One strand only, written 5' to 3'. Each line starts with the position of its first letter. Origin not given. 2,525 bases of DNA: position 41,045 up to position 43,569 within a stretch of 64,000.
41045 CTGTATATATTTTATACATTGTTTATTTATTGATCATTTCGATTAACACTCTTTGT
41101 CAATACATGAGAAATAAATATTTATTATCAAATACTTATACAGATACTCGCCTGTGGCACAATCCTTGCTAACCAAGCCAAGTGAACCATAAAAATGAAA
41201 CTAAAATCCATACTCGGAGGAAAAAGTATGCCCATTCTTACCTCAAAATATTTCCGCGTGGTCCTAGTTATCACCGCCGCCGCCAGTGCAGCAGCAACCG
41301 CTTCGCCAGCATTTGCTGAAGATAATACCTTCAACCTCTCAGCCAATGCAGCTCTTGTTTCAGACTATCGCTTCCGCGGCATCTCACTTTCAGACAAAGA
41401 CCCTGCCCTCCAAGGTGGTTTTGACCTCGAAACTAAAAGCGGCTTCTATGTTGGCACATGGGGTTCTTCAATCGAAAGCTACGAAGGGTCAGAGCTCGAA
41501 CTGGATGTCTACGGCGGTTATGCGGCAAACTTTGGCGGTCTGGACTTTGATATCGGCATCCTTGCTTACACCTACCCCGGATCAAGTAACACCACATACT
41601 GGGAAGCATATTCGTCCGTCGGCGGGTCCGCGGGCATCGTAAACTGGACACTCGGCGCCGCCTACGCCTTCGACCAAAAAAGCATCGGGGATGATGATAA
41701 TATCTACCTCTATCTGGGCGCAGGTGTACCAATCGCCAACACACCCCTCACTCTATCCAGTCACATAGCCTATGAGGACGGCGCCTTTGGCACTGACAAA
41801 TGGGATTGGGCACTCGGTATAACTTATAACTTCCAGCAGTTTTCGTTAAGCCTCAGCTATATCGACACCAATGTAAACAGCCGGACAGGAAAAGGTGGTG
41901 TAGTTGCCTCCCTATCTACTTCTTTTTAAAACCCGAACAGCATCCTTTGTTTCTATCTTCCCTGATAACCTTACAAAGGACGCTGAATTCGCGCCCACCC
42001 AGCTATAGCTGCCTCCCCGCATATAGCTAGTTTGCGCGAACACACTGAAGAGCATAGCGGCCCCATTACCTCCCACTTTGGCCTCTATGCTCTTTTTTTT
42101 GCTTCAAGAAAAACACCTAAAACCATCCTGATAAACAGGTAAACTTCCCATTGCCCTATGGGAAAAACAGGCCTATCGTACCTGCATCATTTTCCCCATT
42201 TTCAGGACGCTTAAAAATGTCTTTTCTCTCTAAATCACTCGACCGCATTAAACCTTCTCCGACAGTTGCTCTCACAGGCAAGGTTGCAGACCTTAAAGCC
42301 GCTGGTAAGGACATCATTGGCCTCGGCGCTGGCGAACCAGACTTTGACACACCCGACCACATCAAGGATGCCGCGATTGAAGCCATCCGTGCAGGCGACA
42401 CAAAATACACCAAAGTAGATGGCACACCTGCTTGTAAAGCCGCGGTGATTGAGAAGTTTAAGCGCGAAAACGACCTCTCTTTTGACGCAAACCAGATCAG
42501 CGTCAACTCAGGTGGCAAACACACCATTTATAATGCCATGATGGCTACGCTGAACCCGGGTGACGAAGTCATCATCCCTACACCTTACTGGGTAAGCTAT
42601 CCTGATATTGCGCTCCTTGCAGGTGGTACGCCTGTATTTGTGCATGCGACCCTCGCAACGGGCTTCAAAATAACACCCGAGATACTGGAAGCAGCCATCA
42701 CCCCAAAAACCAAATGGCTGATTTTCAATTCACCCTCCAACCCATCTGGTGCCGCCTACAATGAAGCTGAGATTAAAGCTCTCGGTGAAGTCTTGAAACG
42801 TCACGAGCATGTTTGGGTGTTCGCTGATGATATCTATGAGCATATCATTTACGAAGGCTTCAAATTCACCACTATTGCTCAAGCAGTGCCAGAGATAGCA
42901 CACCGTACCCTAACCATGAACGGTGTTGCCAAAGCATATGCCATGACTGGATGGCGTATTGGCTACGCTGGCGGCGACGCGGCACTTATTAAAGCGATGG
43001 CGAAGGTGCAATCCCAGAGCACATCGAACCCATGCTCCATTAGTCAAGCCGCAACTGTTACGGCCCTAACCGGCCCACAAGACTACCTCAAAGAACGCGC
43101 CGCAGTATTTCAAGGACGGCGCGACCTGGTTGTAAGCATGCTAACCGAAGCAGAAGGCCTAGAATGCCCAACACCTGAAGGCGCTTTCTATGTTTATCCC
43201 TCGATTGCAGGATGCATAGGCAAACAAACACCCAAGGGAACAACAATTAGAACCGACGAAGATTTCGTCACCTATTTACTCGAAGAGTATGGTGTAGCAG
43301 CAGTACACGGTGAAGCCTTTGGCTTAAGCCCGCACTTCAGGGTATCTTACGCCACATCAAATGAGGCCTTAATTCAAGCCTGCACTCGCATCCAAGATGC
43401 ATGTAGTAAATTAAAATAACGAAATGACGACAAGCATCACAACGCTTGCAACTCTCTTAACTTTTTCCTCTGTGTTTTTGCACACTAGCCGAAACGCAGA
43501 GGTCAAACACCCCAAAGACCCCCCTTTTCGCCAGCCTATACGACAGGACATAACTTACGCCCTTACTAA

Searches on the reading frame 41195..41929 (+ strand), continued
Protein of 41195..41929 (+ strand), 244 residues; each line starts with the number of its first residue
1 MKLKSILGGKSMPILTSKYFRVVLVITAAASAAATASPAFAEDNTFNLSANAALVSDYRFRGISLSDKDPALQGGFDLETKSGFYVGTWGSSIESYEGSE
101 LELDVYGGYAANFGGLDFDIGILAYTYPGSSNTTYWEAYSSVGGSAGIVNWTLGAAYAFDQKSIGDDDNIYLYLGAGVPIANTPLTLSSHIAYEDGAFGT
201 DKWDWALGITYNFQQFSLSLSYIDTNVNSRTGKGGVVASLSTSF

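Call 27: find_encoding_contigs(protein=P0010, flank=1500, max_places=2)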
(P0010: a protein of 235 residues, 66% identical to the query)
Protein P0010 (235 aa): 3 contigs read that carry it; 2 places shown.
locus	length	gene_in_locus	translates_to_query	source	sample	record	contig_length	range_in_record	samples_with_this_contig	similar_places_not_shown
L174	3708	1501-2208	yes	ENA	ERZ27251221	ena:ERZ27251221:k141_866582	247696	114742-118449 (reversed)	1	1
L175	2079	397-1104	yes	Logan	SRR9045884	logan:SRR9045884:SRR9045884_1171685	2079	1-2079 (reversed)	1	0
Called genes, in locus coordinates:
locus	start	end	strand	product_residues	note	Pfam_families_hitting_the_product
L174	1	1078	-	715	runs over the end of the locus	PF00270:DEAD (weak), PF04851:ResIII, PF13604:AAA_30 (faint), PF17757:UvrB_inter, PF27431:UvrB_3rd, PF00271:Helicase_C, PF12344:UvrB, PF02151:UVR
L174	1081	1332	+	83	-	-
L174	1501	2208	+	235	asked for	PF09694:Gcw_chp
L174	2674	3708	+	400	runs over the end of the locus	PF00155:Aminotran_1_2, PF01041:DegT_DnrJ_EryC1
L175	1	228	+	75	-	?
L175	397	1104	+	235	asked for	PF09694:Gcw_chp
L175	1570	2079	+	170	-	?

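Call 28: find_encoding_contigs(protein=P0011, flank=1500, max_places=2)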
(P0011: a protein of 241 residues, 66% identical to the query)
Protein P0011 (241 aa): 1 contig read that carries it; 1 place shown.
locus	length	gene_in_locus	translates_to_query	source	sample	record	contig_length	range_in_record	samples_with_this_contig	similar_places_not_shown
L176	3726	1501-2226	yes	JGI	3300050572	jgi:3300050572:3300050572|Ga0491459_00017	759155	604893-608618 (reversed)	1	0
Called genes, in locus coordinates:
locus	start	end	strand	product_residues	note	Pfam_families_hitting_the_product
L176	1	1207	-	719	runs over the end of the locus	PF00270:DEAD (weak), PF04851:ResIII, PF13604:AAA_30 (faint), PF17757:UvrB_inter, PF27431:UvrB_3rd, PF00271:Helicase_C, PF12344:UvrB, PF02151:UVR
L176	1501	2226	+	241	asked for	PF09694:Gcw_chp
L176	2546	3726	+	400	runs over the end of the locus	PF00155:Aminotran_1_2, PF01041:DegT_DnrJ_EryC1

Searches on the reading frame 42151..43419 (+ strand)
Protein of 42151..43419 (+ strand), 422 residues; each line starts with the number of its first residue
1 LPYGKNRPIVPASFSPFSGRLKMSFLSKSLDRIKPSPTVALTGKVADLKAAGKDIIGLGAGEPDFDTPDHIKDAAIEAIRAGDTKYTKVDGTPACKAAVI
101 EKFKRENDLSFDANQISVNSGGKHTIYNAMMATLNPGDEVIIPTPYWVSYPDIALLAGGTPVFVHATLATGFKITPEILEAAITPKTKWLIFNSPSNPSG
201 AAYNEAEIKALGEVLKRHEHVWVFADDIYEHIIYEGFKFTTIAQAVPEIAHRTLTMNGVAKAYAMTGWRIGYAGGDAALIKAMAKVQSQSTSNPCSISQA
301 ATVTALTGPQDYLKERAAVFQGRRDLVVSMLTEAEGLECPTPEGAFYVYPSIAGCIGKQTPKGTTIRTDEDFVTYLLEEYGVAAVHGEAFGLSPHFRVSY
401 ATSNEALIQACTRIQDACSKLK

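Call 6: search_protein_families(library=pfam, proteins=[window:42151-43419:+])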
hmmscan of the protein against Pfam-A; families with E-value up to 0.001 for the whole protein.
window:42151-43419:+ (422 aa): 2 families
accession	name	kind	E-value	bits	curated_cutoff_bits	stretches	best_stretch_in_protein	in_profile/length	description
PF00155.27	Aminotran_1_2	-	7.4e-81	272.6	19.7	1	53-414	1-361/361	Aminotransferase class I and II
PF01041.23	DegT_DnrJ_EryC1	-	5.3e-09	36.2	19.8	1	114-191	41-117/360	DegT/DnrJ/EryC1/StrS aminotransferase family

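Call 7: search_protein_families(library=ncbifam, proteins=[window:42151-43419:+])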
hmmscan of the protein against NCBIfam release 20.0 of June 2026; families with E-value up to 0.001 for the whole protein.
window:42151-43419:+ (422 aa): 70 families (the best 25 are shown)
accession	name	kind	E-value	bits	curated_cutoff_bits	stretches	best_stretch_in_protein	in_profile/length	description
NF004769.0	PRK06107.1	equivalog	2.9e-167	556.5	617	1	28-422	8-402/402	aspartate transaminase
NF041091.1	asp_aminotase_Arch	equivalog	1.2e-100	337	550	1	27-416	1-373/376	aspartate aminotransferase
NF041364.1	GntC_guanitoxin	equivalog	3.2e-79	266.4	415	1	57-415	2-354/356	guanitoxin biosynthesis PLP-dependent (S)-gamma-hydroxy-L-arginine cyclodehydratase GntC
NF005817.0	PRK07683.1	equivalog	2.4e-78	263.6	575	1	44-416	19-379/387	aminotransferase A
NF005816.0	PRK07682.1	equivalog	4e-78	262.7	620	1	24-418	4-383/390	aminotransferase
NF004975.0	PRK06348.1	equivalog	3.6e-70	236.9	549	1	38-415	14-380/384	pyridoxal phosphate-dependent aminotransferase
NF005588.0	PRK07309.1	equivalog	3.5e-69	233.6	576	1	27-417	8-385/391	pyridoxal phosphate-dependent aminotransferase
NF004770.0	PRK06108.1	subfamily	7.6e-69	232.4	422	1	43-417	26-391/396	pyridoxal phosphate-dependent aminotransferase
NF006229.0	PRK08361.1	equivalog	4.5e-68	230.1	624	1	52-420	32-390/391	aspartate aminotransferase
NF006230.0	PRK08363.1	equivalog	6.1e-63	213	534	1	47-416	24-390/398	alanine aminotransferase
NF005855.0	PRK07777.1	equivalog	5.3e-62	210.4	553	1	49-415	24-385/391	pyridoxal phosphate-dependent aminotransferase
NF006756.0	PRK09276.1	subfamily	4.1e-61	207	507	1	27-416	5-384/387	LL-diaminopimelate aminotransferase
NF006488.0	PRK08912.1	equivalog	2.4e-60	204.5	498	1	50-419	23-385/387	aminotransferase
NF005744.0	PRK07568.1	subfamily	1.4e-59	201.9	389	1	26-381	3-343/398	pyridoxal phosphate-dependent aminotransferase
TIGR03540.1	DapC_direct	equivalog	2.1e-58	198.1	593.25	1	28-416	4-382/383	LL-diaminopimelate aminotransferase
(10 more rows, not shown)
